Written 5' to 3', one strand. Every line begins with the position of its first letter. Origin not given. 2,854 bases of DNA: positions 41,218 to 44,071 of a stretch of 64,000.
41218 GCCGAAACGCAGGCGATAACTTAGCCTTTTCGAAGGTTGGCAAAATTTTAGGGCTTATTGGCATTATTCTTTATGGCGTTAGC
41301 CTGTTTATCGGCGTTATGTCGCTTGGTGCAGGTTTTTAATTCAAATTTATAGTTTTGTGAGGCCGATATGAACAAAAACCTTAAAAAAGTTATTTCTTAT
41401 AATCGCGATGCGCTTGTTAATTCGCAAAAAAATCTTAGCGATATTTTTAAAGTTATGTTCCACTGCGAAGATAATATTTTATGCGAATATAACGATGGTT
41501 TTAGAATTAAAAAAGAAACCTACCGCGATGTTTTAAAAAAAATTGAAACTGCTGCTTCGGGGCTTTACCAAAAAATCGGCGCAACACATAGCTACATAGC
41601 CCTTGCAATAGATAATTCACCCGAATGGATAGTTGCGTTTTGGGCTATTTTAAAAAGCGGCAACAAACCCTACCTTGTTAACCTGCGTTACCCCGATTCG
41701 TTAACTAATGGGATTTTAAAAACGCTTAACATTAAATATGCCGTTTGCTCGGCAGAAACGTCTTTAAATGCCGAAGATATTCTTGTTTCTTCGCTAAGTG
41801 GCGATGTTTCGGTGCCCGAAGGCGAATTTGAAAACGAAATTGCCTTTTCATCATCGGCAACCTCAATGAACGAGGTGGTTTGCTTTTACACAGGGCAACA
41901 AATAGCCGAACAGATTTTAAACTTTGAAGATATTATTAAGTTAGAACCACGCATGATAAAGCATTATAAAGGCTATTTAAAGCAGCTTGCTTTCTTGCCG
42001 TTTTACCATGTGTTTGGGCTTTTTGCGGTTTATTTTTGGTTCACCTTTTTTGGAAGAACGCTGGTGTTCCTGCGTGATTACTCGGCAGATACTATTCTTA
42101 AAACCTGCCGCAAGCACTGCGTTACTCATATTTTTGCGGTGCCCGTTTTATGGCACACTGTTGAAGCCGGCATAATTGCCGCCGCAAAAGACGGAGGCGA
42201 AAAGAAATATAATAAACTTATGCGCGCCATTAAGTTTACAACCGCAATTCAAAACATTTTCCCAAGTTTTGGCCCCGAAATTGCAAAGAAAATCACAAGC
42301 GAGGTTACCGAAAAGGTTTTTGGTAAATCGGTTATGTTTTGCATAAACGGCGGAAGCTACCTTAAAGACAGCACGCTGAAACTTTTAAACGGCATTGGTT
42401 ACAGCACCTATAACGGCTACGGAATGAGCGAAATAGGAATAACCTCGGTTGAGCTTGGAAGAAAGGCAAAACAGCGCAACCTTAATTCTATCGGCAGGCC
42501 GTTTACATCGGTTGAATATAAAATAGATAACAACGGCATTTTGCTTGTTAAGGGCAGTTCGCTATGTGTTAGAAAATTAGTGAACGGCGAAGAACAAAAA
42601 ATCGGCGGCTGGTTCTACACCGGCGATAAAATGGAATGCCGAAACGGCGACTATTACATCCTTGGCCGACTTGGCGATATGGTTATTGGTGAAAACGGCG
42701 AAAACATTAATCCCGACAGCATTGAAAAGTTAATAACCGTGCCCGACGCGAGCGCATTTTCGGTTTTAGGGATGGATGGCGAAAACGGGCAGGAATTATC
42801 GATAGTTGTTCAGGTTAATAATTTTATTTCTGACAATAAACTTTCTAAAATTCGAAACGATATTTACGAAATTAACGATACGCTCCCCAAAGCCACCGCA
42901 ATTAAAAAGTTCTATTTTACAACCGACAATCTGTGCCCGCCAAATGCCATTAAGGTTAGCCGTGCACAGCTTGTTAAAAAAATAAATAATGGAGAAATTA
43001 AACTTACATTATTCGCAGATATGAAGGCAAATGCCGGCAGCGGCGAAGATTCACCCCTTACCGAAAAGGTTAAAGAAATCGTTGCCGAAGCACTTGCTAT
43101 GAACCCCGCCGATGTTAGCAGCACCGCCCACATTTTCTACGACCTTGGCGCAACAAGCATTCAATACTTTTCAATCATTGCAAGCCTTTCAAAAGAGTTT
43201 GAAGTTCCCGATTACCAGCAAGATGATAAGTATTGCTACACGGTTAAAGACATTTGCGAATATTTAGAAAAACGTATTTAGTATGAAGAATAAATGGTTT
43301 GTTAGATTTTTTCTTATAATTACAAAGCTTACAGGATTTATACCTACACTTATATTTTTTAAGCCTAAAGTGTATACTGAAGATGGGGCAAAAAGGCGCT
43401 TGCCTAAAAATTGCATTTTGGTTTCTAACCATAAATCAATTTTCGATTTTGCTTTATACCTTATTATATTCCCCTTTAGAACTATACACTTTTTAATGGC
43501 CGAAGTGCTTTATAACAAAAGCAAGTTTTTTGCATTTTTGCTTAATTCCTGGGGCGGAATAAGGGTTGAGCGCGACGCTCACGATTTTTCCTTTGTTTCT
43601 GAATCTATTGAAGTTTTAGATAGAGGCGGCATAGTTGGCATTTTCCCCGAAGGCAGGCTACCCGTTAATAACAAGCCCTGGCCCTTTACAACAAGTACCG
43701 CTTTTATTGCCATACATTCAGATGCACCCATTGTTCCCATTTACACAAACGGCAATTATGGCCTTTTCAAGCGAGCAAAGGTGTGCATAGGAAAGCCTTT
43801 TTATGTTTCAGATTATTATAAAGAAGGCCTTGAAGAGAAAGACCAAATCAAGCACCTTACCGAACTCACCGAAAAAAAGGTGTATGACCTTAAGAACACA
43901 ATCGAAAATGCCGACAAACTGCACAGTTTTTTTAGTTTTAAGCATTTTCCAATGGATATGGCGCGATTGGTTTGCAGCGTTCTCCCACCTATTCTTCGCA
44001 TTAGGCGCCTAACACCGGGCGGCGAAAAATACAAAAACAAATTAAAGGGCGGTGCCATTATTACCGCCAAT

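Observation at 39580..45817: Operon coupling three zinc-ribbon membrane paralogs to a carrier-protein-dependent acyl-transfer set (ANL enzyme-CP fusion, double PlsC, ACP, LRAT-like) plus a convergent PPTase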

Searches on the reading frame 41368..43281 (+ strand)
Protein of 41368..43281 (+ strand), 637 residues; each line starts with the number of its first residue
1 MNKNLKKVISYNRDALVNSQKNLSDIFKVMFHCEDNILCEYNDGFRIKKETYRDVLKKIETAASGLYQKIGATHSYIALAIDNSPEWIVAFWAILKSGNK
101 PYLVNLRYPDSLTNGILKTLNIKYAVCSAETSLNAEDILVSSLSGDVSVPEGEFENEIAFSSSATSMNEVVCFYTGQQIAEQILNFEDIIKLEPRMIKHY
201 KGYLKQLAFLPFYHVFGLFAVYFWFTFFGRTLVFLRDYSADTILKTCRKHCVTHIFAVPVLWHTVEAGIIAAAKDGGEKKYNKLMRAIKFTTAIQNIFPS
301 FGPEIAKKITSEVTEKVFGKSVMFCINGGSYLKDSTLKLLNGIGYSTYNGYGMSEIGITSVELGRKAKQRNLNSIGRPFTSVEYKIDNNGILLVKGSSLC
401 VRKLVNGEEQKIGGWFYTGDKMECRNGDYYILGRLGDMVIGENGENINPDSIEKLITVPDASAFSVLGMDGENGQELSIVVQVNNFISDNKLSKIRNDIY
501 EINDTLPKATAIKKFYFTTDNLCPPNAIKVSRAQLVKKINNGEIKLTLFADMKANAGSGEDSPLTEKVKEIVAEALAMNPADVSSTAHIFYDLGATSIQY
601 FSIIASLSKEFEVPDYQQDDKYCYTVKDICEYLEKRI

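Call 3: search_protein_families(library=pfam, proteins=[window:41368-43281:+], max_evalue=0.01)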
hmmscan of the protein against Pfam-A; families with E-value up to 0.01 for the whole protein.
window:41368-43281:+ (637 aa): 2 families
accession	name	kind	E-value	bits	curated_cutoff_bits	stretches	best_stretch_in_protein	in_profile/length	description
PF00501.34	AMP-binding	-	8.6e-31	107.5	29.9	2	203-389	205-359/384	AMP-binding enzyme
PF00550.31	PP-binding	-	1.4e-06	28.9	20.8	1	566-618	1-54/67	Phosphopantetheine attachment site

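Call 4: search_protein_families(library=ncbifam, proteins=[window:41368-43281:+], max_evalue=0.01)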
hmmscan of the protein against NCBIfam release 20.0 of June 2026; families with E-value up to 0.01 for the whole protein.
window:41368-43281:+ (637 aa): 68 families (the best 25 are shown)
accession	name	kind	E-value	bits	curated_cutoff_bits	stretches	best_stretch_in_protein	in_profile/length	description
TIGR01923.1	menE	equivalog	2.6e-29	102.3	330.15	2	327-495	231-409/442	o-succinylbenzoate--CoA ligase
NF006539.0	PRK09029.1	equivalog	9.6e-27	93.9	494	2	326-541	246-453/458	o-succinylbenzoate--CoA ligase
NF004837.0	PRK06187.1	subfamily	1.5e-23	82.9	476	2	303-517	268-501/531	long-chain-fatty-acid--CoA ligase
NF004114.0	PRK05605.1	equivalog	6e-20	71.1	766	3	296-483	314-517/575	long-chain-fatty-acid--CoA ligase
NF002966.0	PRK03640.1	equivalog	7.2e-20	71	556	1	305-537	239-478/483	o-succinylbenzoate--CoA ligase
NF005307.0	PRK06839.1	equivalog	3e-19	69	748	2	319-539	263-493/496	o-succinylbenzoate--CoA ligase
NF052269.1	Staph_lig_FadD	equivalog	1.7e-15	56.4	650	1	320-540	265-494/499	long-chain-fatty-acid--CoA ligase FadD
NF005801.1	PRK07656.1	equivalog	3.1e-12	45.9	657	1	349-470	310-438/500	FadD3 family acyl-CoA ligase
TIGR01733.1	AA-adenyl-dom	subfamily_domain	6e-12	45.1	317.4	1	51-139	1-90/409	amino acid adenylation domain-containing protein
NF038343.1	ligase_FadD11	exception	7.7e-12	44.4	950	1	209-457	207-467/585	fatty acid--CoA ligase FadD11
NF052580.1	Str24CoAsynCasG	equivalog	2.1e-11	42.9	750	1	413-533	427-544/548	steroid-24-oyl-CoA synthetase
NF006182.0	PRK08316.1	subfamily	2.6e-11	42.7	663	1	346-473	314-455/523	fatty acyl-CoA synthetase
NF002148.0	PRK00982.1-2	subfamily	7.4e-11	41.7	71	1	564-636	5-77/79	acyl carrier protein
NF009233.0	PRK12583.1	subfamily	3.8e-10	38.8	832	1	351-483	350-499/558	fatty acid CoA ligase family protein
NF005947.1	PRK08008.1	equivalog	7.3e-10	38.1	651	0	348-470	317-456/518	crotonobetaine/carnitine-CoA ligase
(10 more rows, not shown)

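Call 23: search_solved_structures(query=window:41368-43281:+, max_evalue=0.001)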
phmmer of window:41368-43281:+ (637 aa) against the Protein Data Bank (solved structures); distinct sequences matched with E-value up to 0.001: 57.
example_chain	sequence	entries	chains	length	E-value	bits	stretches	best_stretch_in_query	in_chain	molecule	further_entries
3cw8_X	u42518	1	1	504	8.1e-13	51.1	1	409-540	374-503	4-chlorobenzoyl CoA ligase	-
2qvx_X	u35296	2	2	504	1.2e-12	50.5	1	410-540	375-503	4-Chlorobenzoate CoA Ligase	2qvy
2qvz_X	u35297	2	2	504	1.3e-12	50.4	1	410-540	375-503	4-Chlorobenzoate CoA Ligase/Synthetase | 4-Chlorobenzoate CoA Ligase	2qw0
1t5d_X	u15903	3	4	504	1.3e-12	50.4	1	410-540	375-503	4-chlorobenzoyl CoA ligase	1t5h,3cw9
3dlp_X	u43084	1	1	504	1.8e-12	49.9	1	410-540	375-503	4-Chlorobenzoate CoA Ligase/Synthetase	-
6nj0_A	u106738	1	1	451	6.5e-12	48.1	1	338-473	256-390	2-succinylbenzoate--CoA ligase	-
5c5h_A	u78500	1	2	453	6.6e-12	48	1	338-473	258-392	2-succinylbenzoate--CoA ligase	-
5x8f_A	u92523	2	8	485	7.7e-12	47.8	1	329-471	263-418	2-succinylbenzoate--CoA ligase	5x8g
5buq_A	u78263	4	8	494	1.4e-11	46.9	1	329-470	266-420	2-succinylbenzoate--CoA ligase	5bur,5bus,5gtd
3r44_A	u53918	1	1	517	1.9e-08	36.6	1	323-492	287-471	fatty acyl CoA synthetase FADD13 (FATTY-ACYL-CoA SYNTHETASE)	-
3ipl_A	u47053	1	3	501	2.9e-08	36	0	328-496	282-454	2-succinylbenzoate--CoA ligase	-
2qnw_A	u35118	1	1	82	1.3e-06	30.6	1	557-635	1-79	Acyl carrier protein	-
2ehs_A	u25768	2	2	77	1.7e-06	30.2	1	564-636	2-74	Acyl carrier protein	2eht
5ie0_A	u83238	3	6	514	1.9e-06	30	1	387-523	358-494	Oxalate--CoA ligase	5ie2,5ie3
1x3o_A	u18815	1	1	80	2.2e-06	29.8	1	563-636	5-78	acyl carrier protein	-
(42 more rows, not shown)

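Call 38: list_cluster_members(proteins=[window:41368-43281:+, window:43283-44566:+, window:44808-45212:+, window:40314-40838:+])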
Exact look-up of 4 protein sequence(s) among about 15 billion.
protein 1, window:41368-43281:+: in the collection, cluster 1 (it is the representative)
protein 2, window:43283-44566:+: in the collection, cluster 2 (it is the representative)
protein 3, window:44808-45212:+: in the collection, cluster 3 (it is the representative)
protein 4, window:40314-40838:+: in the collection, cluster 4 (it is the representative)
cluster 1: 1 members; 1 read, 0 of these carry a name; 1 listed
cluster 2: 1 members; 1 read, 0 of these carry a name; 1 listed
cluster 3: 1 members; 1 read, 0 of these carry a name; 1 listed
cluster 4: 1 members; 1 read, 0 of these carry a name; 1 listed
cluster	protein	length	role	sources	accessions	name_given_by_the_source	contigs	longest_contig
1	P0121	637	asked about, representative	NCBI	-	-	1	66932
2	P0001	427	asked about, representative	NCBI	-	-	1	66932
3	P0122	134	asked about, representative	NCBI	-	-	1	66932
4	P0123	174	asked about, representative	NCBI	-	-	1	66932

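Call 74: search_protein_representatives(protein=window:41368-43281:+)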
Query: 637 residues. Proteins with E-value up to 0.001 (for the whole library): 9150; up to 1e-10: 1976; up to 1e-30: 327. The best 150 are listed.
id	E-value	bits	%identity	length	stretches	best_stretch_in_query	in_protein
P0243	7.5e-203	692.0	50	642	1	1-637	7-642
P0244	2.2e-188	644.2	56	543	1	4-549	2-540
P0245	1.2e-183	628.5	46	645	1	1-636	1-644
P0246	5.8e-181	619.7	46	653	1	2-636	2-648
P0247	1.9e-177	608.1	45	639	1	1-636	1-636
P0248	6.4e-169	579.9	45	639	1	4-632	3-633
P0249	2.3e-159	548.4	44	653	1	1-630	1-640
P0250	1.7e-157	542.2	42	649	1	4-634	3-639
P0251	3.0e-152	524.8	40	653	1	4-636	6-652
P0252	1.3e-145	502.9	40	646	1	8-636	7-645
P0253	8.5e-144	496.9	41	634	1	6-635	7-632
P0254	1.5e-143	496.1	42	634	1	4-634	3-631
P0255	2.4e-141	488.8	39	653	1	5-637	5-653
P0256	5.8e-140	484.3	41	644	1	14-636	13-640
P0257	5.5e-139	481.0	40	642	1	15-635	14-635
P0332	1.4e-96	341.0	34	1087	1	19-632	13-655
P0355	1.9e-87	310.8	32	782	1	16-619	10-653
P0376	3.8e-81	290.0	30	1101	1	3-611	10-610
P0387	2.3e-78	280.8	32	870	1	23-612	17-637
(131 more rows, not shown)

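Call 75: search_protein_families(library=pfam, proteins=[P0332, P0376, P0387, P0355], max_evalue=0.001)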
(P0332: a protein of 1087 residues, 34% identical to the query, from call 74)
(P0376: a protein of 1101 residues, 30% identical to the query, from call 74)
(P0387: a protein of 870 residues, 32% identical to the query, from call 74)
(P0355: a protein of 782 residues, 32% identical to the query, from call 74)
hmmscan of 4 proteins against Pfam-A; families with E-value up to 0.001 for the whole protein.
P0332 (1087 aa): 4 families
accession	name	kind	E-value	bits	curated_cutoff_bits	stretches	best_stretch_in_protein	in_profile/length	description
PF00155.27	Aminotran_1_2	-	1.8e-48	166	19.7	1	728-1072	2-361/361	Aminotransferase class I and II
PF00501.34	AMP-binding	-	2e-34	119.5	29.9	1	26-401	7-381/384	AMP-binding enzyme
PF00550.31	PP-binding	-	1.9e-09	38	20.8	1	590-656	2-67/67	Phosphopantetheine attachment site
PF00266.25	Aminotran_5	-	0.00019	21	21.5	1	760-899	30-180/371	Aminotransferase class-V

P0376 (1101 aa): 4 families
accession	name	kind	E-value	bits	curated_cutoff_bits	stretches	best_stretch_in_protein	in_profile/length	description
PF00501.34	AMP-binding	-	5.5e-32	111.4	29.9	1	40-390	8-355/384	AMP-binding enzyme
PF01553.26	Acyltransferase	-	1.4e-26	93.3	23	2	697-818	7-131/132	Acyltransferase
PF00550.31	PP-binding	-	1.5e-06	28.8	20.8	1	569-615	3-50/67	Phosphopantetheine attachment site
PF16188.10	Peptidase_M24_C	-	0.00095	19.5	28.9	0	839-873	15-49/63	C-terminal region of peptidase_M24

P0387 (870 aa): 2 families
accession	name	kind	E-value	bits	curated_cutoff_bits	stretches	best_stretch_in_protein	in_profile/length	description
PF00501.34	AMP-binding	-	1.7e-37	129.6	29.9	1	28-406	9-379/384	AMP-binding enzyme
PF00550.31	PP-binding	-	3.3e-12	46.9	20.8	1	591-659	1-67/67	Phosphopantetheine attachment site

P0355 (782 aa): 3 families
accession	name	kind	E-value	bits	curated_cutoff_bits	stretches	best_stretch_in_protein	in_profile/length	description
PF00501.34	AMP-binding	-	4e-40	138.2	29.9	1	25-406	6-379/384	AMP-binding enzyme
PF00550.31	PP-binding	-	1.1e-13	51.6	20.8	1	598-662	1-64/67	Phosphopantetheine attachment site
PF23297.2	ACP_SdgA_C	-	0.00095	19.7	27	0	593-647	8-61/95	Highly reducing polyketide synthase sdgA, C-terminal ACP domain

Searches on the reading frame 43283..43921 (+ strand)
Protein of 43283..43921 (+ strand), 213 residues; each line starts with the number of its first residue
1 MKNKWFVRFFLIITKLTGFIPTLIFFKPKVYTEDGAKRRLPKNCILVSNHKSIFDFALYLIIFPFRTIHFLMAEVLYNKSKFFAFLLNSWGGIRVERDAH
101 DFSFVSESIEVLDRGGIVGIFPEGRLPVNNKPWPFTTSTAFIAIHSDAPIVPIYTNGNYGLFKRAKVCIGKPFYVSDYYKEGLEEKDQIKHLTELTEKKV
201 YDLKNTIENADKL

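Call 47: search_protein_families(library=ncbifam, proteins=[window:43283-43921:+], max_evalue=0.001)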
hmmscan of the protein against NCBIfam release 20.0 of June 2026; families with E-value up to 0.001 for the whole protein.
window:43283-43921:+ (213 aa): 4 families
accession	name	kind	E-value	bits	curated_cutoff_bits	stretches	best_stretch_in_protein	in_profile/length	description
TIGR00530.1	AGP_acyltrn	subfamily_domain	4.6e-13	49.1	102.95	1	38-153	10-127/130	1-acylglycerol-3-phosphate O-acyltransferase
NF006386.0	PRK08633.1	equivalog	9.1e-13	46.8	1221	1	43-160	442-556/1147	acyl-[ACP]--phospholipid O-acyltransferase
NF005959.0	PRK08043.1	equivalog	4.8e-08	31.7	886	1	35-167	20-150/719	bifunctional acyl-ACP--phospholipid O-acyltransferase/long-chain-fatty-acid--ACP ligase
NF005291.0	PRK06814.1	equivalog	5.4e-05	21.3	1349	1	41-158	453-566/1140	acyl-[ACP]--phospholipid O-acyltransferase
